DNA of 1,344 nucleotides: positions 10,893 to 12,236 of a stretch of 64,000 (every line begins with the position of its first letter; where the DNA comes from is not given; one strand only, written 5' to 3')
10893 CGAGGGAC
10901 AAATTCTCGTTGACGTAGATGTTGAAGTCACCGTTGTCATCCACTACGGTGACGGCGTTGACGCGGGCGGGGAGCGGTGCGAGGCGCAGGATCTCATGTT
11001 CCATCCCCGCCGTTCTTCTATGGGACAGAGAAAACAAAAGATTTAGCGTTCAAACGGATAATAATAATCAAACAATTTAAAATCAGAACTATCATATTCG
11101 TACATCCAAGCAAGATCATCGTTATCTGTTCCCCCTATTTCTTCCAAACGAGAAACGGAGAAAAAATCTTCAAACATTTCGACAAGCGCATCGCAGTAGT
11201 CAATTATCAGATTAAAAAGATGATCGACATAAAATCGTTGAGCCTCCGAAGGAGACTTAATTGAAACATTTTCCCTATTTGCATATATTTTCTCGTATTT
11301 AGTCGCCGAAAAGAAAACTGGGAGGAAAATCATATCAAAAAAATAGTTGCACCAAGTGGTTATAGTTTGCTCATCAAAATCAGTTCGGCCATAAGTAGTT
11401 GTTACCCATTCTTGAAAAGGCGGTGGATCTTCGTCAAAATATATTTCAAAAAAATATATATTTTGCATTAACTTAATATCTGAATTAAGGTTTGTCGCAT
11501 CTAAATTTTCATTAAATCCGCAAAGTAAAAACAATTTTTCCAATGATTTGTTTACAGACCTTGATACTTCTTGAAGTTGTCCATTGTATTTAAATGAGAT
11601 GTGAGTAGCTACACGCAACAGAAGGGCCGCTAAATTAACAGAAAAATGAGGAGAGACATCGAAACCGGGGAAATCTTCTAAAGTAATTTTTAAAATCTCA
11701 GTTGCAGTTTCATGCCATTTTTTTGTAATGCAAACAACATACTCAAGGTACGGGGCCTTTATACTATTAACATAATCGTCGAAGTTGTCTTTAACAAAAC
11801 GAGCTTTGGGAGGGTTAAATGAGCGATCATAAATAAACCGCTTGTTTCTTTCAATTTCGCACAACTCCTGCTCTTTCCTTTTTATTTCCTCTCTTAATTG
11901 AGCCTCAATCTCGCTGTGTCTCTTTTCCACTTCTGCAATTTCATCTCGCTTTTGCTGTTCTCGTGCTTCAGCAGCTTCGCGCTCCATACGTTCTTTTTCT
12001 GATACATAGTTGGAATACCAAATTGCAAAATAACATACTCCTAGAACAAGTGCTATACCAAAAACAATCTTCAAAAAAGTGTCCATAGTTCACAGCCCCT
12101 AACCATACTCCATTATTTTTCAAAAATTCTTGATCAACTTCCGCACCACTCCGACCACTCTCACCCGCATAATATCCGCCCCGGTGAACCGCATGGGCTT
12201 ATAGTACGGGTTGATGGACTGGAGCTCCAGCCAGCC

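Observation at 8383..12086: Low-GC cargo in the lysogeny operon: membrane/coiled-coil protein + HExxH mini-peptidase + Upf1-like helicase with an orphan N-terminal domain (candidate prophage-encoded defence system)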

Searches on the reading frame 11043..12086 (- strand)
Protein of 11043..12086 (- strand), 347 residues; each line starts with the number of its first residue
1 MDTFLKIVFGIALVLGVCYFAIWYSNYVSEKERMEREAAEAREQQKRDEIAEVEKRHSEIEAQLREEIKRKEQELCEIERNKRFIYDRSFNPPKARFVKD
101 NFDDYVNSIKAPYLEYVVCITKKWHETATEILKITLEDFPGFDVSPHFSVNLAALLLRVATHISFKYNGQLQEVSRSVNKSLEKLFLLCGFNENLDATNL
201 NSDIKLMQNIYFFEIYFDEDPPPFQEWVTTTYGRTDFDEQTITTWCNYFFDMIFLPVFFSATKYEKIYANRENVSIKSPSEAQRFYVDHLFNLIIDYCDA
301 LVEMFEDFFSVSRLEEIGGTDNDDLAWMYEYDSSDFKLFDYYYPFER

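Call 3: search_protein_families(library=pfam, proteins=[window:11043-12086:-], max_evalue=0.1)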
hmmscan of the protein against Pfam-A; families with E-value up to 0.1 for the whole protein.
window:11043-12086:- (347 aa): 1 family
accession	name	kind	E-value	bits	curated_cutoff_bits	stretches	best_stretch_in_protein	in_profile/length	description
PF15910.11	V-set_2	-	0.096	13.4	28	0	207-232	81-105/112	ICOS V-set domain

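Call 4: search_protein_families(library=padloc, proteins=[window:11043-12086:-], max_evalue=0.1)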
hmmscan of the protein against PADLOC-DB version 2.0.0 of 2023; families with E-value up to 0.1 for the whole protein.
window:11043-12086:- (347 aa): 0 families

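Call 5: search_protein_families(library=phrogs, proteins=[window:11043-12086:-], max_evalue=0.1)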
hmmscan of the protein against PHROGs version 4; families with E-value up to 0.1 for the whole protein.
window:11043-12086:- (347 aa): 5 families
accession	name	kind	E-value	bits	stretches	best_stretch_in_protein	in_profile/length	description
phrog_4630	-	DNA, RNA and nucleotide metabolism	0.0017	18.1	1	40-109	34-99/581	DNA primase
phrog_214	-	lysis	0.0088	16.9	1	6-74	11-77/176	Rz-like spanin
phrog_1152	-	lysis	0.012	16.6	1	7-67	14-77/127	Rz-like spanin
phrog_3793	-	unknown function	0.019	15.2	1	5-83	46-128/272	-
phrog_1026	-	lysis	0.095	14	0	6-64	8-65/85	Rz-like spanin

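Call 6: search_protein_families(library=ncbifam, proteins=[window:11043-12086:-], max_evalue=0.1)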
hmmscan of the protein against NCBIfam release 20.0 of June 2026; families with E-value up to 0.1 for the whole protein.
window:11043-12086:- (347 aa): 0 families

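Call 9: find_homologous_proteins(query=window:11043-12086:-)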
Query window:11043-12086:- (347 aa): 3 proteins with E <= 0.001 among 1952 candidates.
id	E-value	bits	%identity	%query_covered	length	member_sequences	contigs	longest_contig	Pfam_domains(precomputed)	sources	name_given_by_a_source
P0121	4.4e-233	791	100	100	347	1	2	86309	-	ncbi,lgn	-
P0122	3.7e-121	423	55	99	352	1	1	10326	-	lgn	-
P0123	1.8e-74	269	40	99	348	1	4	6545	-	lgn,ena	-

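Call 10: find_encoding_contigs(protein=P0122, flank=8000, max_places=4)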
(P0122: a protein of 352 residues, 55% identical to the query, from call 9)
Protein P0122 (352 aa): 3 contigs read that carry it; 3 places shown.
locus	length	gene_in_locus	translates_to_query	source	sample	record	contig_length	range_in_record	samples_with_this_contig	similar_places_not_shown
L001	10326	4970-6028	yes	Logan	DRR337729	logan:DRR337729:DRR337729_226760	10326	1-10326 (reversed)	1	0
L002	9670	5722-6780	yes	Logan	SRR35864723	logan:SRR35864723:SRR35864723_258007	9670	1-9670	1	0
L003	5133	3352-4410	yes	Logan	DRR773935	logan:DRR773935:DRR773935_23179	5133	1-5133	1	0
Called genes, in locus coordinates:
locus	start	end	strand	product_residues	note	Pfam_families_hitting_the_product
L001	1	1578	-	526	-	?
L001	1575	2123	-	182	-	PF24703:DUF7666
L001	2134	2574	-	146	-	-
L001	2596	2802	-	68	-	-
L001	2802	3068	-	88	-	-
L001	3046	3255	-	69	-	-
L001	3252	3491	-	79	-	-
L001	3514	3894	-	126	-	-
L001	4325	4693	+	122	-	PF01381:HTH_3, PF13443:HTH_26 (weak)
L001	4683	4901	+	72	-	-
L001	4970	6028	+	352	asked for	-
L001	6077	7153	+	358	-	PF00589:Phage_integrase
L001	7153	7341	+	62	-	-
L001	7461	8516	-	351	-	-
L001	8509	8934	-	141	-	-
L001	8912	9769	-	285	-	-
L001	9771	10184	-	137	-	-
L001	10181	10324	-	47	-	?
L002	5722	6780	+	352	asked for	-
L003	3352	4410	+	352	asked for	-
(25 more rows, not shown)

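Call 11: find_encoding_contigs(protein=P0123, flank=8000, max_places=4)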
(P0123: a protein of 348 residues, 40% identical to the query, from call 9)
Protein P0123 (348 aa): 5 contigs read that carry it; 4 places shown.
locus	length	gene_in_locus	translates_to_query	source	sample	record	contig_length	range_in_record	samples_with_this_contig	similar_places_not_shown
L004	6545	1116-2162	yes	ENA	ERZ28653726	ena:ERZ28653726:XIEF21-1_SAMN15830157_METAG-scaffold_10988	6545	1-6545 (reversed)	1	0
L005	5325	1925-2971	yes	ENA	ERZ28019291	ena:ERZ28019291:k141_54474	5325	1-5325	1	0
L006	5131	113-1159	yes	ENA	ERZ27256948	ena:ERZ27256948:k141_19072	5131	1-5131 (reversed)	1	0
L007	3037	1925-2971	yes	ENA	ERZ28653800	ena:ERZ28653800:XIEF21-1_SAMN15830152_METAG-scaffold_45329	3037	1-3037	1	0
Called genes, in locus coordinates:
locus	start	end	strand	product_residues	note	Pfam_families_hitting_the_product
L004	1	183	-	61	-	?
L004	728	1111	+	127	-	-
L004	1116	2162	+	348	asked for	-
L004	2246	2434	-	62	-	-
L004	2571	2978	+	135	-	-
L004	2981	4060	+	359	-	PF00589:Phage_integrase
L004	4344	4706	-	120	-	-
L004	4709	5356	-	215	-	PF25223:DUF7841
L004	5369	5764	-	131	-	-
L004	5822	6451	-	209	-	-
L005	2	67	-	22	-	?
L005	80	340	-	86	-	-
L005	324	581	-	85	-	-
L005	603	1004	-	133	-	-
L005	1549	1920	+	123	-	PF13443:HTH_26 (weak)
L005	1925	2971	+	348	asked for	-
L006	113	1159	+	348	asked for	-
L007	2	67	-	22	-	?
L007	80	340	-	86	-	-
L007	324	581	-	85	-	-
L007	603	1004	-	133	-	-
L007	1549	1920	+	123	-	-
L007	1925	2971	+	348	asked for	-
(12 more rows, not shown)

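Call 12: find_encoding_contigs(protein=P0121, flank=10000, max_places=3)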
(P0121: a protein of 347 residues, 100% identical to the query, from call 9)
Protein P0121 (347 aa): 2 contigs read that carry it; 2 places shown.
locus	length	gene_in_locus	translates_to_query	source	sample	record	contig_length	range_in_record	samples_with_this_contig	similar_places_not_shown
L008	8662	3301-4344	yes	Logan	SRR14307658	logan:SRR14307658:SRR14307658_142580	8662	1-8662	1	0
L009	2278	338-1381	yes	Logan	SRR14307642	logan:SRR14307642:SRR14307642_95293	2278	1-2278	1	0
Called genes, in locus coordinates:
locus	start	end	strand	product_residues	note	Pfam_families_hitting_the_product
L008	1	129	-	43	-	?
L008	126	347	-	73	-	-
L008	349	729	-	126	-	-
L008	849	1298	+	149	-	-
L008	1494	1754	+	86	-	PF13443:HTH_26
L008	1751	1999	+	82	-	-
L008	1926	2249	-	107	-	-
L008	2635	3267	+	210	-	PF01381:HTH_3 (weak), PF00717:Peptidase_S24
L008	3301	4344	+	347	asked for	-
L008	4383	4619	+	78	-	-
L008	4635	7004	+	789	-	PF13361:UvrD_C (faint), PF04851:ResIII (weak), PF13086:AAA_11, PF13604:AAA_30 (weak), PF13245:AAA_19, PF13087:AAA_12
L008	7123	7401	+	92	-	-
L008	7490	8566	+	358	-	PF00589:Phage_integrase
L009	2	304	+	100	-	?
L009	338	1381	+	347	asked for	-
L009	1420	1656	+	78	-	-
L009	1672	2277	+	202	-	?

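Call 30: search_protein_representatives(alignment_id=A1)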
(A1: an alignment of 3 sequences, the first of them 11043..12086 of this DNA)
Query: 3 sequences, 348 profile positions. Proteins with E-value up to 0.001 (for the whole library): 5; up to 1e-10: 4; up to 1e-30: 2. The best 5 are listed.
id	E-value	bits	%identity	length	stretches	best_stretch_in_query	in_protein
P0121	6.7e-192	653.8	-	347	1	1-347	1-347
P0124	2.6e-116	405.2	-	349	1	3-347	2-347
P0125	4.2e-26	108.6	-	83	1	1-81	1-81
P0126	9.9e-17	77.7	-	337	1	8-347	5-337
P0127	5.1e-08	49.1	-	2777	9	132-182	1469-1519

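Call 49: predict_structure(alignment_id=A4)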
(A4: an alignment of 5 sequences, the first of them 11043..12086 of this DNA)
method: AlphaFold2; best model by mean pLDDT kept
length: 347 residues; sequences in the alignment: 5
mean_pLDDT: 71.4   pTM: 0.63
mean pLDDT of the five models: 71.4, 69.0, 68.2, 67.6, 65.7
residues with pLDDT >= 90: 24; 70-90: 203; 50-70: 59; < 50: 61
segments of 3 or more residues with pLDDT < 50: 211-252, 260-276
pLDDT, mean of each block of 10 residues (from residue 1): 80 85 81 84 89 92 91 80 80 75 66 85 89 87 74 81 75 77 76 70 67 35 35 40 48 55 45 49 77 83 84 74 69 53 66
secondary structure, 60 per line:
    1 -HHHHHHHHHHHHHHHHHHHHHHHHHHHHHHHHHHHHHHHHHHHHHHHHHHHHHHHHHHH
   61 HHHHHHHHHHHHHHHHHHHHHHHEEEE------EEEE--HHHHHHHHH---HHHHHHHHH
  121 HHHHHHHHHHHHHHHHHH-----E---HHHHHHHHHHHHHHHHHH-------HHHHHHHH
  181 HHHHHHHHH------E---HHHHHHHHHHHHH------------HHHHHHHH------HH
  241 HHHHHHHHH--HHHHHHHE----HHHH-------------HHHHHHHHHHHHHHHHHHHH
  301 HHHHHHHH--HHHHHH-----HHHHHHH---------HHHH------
elements in order: H2-83 E84-87 E94-97 H100-108 H112-138 H148-165 H173-189 H200-212 H225-232 H239-249 H252-258 H264-267 H281-308 H311-316 H322-328 H338-341

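Call 65: search_protein_families(library=pfam, proteins=[L004:2571-2978:+], max_evalue=0.01)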
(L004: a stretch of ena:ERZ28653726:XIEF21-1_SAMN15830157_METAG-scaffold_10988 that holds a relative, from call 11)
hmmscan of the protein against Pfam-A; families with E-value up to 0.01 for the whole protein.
L004:2571-2978:+ (135 aa): 7 families
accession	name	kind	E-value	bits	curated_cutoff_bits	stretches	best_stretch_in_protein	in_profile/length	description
PF01166.23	TSC22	-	0.00036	21.1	30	1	70-99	13-42/57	TSC-22/dip/bun family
PF06005.17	ZapB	-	0.0004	21.2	31.5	1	73-118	6-51/71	Cell division protein ZapB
PF06156.18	YabA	-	0.00074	20.5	30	1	72-120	9-57/103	Initiation control protein YabA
PF14662.11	KASH_CCD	-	0.0012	19.3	43.3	1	72-123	96-147/191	Coiled-coil region of CCDC155 or KASH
PF10224.14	DUF2205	-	0.0018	18.8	26.7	1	70-110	15-55/75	Short coiled-coil protein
PF05701.16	WEMBL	-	0.0054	16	35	0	72-125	220-270/562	Weak chloroplast movement under blue light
PF05615.18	THOC7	-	0.0073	17.1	28.7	1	74-124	69-119/136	Tho complex subunit 7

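Call 66: search_protein_families(library=padloc, proteins=[L004:2571-2978:+], max_evalue=0.01)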
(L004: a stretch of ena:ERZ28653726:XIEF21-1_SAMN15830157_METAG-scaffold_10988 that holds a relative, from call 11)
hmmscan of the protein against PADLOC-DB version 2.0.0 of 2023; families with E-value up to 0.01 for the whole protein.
L004:2571-2978:+ (135 aa): 2 families
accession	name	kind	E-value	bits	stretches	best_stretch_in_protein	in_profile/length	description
PDLC04775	PDC-M69A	-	0.0036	15.8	1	7-77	13-83/113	-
PDLC02709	PbeC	-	0.0078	12.8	0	70-120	422-472/661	PbeC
